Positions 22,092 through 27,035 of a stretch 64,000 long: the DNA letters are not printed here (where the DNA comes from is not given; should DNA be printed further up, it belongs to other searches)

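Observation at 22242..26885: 1547-aa prepilin-fused multi-beta-propeller protein embedded in the type IV pilus operon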

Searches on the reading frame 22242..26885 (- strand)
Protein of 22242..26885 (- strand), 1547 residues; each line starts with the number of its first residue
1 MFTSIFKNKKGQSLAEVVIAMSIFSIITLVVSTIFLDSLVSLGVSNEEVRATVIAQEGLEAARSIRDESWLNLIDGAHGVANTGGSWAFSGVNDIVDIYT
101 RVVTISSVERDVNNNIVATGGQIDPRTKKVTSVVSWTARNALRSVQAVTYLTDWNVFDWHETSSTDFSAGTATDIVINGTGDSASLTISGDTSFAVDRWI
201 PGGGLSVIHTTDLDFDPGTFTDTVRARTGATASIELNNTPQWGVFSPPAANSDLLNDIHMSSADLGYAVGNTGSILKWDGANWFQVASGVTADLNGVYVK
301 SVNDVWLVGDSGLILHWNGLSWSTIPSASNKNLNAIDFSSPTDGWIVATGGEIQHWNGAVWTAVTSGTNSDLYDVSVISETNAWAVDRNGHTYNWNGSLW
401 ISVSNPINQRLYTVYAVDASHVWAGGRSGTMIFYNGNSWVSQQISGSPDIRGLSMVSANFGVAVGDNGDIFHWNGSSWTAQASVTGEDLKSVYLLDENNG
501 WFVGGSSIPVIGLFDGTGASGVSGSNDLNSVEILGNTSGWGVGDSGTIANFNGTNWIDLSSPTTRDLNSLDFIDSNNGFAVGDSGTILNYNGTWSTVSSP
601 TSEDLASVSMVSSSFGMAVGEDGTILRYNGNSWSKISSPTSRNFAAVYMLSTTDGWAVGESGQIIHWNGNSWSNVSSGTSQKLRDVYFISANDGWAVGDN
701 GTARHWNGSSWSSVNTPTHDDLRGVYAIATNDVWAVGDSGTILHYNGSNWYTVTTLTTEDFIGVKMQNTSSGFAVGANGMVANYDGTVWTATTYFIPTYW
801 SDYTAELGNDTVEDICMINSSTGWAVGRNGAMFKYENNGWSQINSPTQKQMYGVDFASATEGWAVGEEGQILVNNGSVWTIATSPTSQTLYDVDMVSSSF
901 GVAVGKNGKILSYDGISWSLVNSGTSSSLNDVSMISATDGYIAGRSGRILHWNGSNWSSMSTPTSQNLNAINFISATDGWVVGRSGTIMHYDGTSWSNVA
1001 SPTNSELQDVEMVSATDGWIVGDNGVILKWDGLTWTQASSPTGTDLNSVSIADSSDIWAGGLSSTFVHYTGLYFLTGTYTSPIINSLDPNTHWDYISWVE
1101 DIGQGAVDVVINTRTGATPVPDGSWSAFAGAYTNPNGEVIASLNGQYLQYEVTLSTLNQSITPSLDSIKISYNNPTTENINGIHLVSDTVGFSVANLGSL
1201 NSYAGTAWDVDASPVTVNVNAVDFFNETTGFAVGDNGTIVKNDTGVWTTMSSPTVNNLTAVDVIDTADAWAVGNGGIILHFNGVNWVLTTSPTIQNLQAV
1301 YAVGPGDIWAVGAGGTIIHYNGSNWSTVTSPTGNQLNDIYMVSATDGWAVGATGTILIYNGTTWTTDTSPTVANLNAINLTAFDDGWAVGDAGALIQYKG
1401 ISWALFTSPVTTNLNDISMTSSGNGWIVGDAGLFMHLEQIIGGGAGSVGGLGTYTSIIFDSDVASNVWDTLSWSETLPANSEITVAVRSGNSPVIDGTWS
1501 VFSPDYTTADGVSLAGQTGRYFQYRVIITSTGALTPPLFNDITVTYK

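Call 5: search_protein_families(library=pfam, proteins=[window:22242-26885:-], max_evalue=1)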
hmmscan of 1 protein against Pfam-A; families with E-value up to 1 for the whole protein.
window:22242-26885:- (1547 aa): 5 families
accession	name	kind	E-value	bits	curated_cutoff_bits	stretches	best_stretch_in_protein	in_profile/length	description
PF14870.12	PSII_BNR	-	6.3e-38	131.2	27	9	1290-1398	183-302/303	Photosynthesis system II assembly factor YCF48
PF07963.17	N_methyl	-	0.00012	21.9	21.2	1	7-31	2-26/27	Prokaryotic N-terminal methylation motif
PF14930.12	Qn_am_d_aII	-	0.011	16.4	27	0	642-696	32-86/107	Quinohemoprotein amine dehydrogenase, alpha subunit domain II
PF22799.2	PIR1-like_C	-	0.12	13.5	27.6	0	842-893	12-65/74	Cell wall mannoprotein PIR1-like, C-terminal domain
PF12396.14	DUF3659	-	0.71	10.2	24.8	0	654-684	4-34/61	Protein of unknown function (DUF3659)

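Call 12: find_homologous_proteins(query=window:22242-26885:-)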
Query window:22242-26885:- (1547 aa): 86 proteins with E <= 0.001 among 8000 candidates.
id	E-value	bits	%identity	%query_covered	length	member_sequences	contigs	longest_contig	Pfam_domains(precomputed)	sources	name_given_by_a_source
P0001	3.6e-284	964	33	66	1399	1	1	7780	PF14870.13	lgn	-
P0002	1.7e-262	893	34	66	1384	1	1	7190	-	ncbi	-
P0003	2.9e-237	809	34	71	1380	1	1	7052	PF14870.13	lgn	-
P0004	1.7e-220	753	29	82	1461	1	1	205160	PF14870.13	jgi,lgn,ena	-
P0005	6.8e-200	685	30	87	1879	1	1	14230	-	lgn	-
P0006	1.9e-199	684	37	48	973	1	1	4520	PF14870.13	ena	-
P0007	1.6e-187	644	36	48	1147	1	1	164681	PF14870.13,PF05635.18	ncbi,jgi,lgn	-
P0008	1.6e-175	604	26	69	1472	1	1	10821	-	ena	-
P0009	3.0e-116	408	29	48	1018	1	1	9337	PF14870.13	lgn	-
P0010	2.4e-85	306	26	56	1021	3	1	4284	PF14870.13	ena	-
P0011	4.8e-81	291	55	11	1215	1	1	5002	PF17829.8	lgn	-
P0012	5.1e-77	278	29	53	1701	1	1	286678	PF09699.16,PF14537.12,PF14870.13,PF02012.27,PF00041.28,PF14522.12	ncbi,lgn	-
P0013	2.4e-76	276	40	18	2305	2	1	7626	PF16410.11,PF18962.8,PF19755.5,PF14870.13,PF22243.3,PF19081.7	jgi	jgi:hypothetical protein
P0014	6.4e-68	248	33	33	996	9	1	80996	PF12768.14,PF00395.26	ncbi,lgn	-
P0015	2.7e-62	229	29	41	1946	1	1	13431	PF09699.16,PF14537.12,PF14870.13,PF00041.28,PF15902.13,PF14522.12,PF22113.2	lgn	-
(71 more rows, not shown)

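Call 18: find_encoding_contigs(protein=P0004, flank=10000, max_places=2)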
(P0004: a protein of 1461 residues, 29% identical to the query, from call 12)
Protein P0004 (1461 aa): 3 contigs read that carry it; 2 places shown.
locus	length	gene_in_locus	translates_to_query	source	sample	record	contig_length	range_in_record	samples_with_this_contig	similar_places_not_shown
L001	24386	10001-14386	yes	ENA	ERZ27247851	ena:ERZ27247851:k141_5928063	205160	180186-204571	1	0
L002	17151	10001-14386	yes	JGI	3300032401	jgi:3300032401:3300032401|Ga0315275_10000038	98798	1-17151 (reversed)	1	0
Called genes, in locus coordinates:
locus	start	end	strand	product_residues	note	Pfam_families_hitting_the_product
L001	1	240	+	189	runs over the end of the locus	PF01029:NusB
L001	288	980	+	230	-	PF22935:RM44_endonuclase, PF14622:Ribonucleas_3_3, PF00636:Ribonuclease_3, PF00035:dsrm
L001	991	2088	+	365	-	PF00437:T2SSE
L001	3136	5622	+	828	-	PF00672:HAMP, PF00512:HisKA, PF02518:HATPase_c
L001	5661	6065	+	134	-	PF00072:Response_reg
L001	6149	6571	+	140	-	PF00072:Response_reg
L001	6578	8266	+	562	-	PF05157:MshEN, PF00437:T2SSE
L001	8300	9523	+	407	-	PF28597:T2SSF_N (faint), PF00482:T2SSF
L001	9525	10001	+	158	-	-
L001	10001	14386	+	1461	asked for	PF14870:PSII_BNR (faint)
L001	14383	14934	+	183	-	PF07963:N_methyl (weak)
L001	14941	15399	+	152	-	-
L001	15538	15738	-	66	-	-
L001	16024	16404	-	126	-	-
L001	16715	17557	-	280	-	-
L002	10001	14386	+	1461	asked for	PF14870:PSII_BNR (faint)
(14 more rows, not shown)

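Call 19: find_encoding_contigs(protein=P0007, flank=10000, max_places=2)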
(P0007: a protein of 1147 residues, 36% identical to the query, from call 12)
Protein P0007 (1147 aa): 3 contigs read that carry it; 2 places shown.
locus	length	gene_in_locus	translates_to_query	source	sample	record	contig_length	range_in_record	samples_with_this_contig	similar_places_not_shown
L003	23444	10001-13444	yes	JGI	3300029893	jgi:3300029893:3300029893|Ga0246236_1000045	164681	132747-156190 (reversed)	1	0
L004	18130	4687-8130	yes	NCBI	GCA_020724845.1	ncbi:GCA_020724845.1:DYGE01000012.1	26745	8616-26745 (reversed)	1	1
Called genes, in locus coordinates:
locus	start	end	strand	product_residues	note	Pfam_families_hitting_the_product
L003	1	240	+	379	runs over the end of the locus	PF00989:PAS, PF13188:PAS_8 (faint), PF08448:PAS_4, PF13426:PAS_9, PF00512:HisKA, PF02518:HATPase_c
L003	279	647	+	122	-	PF00072:Response_reg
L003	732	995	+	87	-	PF03083:MtN3_slv, PF04193:PQ-loop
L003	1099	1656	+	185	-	PF00765:Autoind_synth (weak), PF13444:Acetyltransf_5, PF21926:FeeM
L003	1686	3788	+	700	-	PF16927:HisKA_7TM, PF00512:HisKA, PF02518:HATPase_c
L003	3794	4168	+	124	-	PF00072:Response_reg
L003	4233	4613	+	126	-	PF00072:Response_reg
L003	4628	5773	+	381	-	PF00989:PAS (faint), PF08448:PAS_4, PF13426:PAS_9, PF00512:HisKA, PF02518:HATPase_c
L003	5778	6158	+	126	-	PF00072:Response_reg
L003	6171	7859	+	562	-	PF05157:MshEN, PF00437:T2SSE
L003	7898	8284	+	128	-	PF05635:23S_rRNA_IVP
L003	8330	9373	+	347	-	PF00482:T2SSF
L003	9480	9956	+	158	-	-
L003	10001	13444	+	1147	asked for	PF05635:23S_rRNA_IVP, PF14870:PSII_BNR (faint)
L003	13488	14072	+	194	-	PF07963:N_methyl (faint)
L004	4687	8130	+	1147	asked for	PF05635:23S_rRNA_IVP, PF14870:PSII_BNR (faint)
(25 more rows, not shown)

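Call 23: search_protein_families(library=ncbifam, proteins=[window:22242-26885:-], max_evalue=0.01)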
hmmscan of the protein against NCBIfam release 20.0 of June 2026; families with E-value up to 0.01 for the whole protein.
window:22242-26885:- (1547 aa): 2 families
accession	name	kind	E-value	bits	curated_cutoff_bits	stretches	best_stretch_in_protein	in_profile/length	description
NF010237.0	PRK13684.1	equivalog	3.5e-37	128.2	326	5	955-1036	35-122/334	photosynthesis system II assembly factor Ycf48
NF041013.1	T4P_ComGE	equivalog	0.0047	17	49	1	7-35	1-29/83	competence type IV pilus minor pilin ComGE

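Call 28: search_solved_structures(query=window:22242-26141:-, max_evalue=0.001)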
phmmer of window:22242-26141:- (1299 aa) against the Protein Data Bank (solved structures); distinct sequences matched with E-value up to 0.001: 1.
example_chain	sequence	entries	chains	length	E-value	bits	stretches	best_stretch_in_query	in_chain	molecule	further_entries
9ya3_H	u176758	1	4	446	0.0002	22.5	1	408-503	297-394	TLAP2 (thioredoxin-like associated protein), TGME49_232130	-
